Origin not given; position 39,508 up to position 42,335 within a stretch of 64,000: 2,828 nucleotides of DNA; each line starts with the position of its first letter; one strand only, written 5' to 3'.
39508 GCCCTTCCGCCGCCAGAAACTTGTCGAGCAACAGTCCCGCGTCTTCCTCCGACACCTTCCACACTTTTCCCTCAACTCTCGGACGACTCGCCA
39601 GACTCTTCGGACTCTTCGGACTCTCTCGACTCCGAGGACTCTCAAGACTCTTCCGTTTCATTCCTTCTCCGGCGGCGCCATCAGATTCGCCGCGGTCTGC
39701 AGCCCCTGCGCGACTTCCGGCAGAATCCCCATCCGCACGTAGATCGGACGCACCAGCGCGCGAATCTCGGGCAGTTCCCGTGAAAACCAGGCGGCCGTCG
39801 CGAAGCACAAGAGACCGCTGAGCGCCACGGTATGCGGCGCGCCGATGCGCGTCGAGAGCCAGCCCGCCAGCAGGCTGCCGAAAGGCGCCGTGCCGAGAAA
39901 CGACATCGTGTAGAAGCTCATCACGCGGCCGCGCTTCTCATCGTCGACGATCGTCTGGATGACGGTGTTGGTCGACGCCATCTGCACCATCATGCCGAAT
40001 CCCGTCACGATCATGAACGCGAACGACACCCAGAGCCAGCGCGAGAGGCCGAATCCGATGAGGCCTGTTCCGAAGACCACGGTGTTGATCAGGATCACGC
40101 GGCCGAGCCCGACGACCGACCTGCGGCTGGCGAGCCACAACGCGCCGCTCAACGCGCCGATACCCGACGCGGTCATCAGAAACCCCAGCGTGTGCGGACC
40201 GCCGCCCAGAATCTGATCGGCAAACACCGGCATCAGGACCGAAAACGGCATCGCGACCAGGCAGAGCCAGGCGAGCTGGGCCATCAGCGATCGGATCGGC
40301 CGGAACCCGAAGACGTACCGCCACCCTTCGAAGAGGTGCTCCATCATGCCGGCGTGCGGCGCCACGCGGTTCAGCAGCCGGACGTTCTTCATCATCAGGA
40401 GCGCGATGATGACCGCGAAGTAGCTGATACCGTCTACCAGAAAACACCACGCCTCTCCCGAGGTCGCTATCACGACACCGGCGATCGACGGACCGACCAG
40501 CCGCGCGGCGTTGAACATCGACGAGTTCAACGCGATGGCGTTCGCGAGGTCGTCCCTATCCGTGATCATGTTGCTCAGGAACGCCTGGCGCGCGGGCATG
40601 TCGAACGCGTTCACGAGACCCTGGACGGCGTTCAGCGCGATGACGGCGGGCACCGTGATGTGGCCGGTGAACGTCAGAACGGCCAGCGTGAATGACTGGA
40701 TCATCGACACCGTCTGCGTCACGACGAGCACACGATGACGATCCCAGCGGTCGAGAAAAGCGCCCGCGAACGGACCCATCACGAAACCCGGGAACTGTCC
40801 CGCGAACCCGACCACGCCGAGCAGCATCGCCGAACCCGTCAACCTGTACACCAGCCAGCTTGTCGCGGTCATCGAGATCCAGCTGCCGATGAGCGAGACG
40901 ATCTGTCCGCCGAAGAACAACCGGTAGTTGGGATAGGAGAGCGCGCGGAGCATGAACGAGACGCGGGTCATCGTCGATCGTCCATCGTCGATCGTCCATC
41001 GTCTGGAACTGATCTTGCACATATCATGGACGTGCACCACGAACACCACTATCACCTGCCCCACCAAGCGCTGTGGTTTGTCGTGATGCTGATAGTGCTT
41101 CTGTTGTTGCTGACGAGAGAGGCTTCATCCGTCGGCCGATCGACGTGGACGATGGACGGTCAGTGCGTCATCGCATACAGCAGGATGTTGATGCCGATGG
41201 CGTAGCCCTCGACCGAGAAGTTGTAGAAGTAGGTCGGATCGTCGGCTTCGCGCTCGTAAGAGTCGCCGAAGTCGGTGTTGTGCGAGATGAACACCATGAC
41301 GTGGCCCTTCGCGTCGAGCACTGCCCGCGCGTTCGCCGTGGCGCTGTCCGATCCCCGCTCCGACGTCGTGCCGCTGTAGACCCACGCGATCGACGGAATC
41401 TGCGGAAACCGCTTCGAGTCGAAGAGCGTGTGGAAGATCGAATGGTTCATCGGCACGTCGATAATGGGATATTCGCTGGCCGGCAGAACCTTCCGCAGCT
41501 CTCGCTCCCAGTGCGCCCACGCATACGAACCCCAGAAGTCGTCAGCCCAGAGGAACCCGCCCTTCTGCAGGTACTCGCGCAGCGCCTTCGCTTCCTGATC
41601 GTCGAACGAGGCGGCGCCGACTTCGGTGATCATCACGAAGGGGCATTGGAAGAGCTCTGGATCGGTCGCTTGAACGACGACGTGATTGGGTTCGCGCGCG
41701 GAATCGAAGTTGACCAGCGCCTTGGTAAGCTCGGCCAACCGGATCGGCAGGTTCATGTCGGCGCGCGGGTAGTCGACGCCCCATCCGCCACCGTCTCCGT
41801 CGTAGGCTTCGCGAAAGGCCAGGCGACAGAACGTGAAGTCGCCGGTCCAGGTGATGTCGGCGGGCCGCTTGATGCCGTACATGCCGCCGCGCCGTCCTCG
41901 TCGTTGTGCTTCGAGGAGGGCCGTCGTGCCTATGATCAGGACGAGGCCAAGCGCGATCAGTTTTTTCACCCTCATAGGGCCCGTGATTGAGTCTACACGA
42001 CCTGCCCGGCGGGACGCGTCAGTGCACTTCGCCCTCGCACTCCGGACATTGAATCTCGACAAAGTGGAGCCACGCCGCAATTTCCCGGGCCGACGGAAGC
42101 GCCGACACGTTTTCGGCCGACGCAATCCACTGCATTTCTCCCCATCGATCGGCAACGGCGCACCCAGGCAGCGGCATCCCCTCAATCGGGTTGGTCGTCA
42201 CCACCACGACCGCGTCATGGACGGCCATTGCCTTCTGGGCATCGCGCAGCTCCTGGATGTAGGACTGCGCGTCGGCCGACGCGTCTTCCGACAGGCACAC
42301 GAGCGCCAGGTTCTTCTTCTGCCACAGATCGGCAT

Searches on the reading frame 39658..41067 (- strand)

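Call 36: search_protein_families(library=pfam, max_evalue=0.00001, proteins=[window:39658-41067:-])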
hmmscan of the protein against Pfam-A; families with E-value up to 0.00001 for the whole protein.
window:39658-41067:- (469 aa): 2 families
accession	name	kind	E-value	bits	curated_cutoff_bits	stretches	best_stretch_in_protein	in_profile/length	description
PF05977.19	MFS_3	-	2.7e-60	204.7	27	1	44-437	8-400/524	Transmembrane secretion effector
PF07690.21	MFS_1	-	9.7e-34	117.2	33.4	2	52-285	2-230/347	Major Facilitator Superfamily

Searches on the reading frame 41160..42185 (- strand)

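Call 36: search_protein_families(library=pfam, max_evalue=0.00001, proteins=[window:41160-42185:-])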
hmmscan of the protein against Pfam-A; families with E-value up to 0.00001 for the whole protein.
window:41160-42185:- (341 aa): 1 family
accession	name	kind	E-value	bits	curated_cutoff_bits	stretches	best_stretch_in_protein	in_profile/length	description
PF13709.12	DUF4159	-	3.4e-34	118.6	25.9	1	132-339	9-202/202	Domain of unknown function (DUF4159)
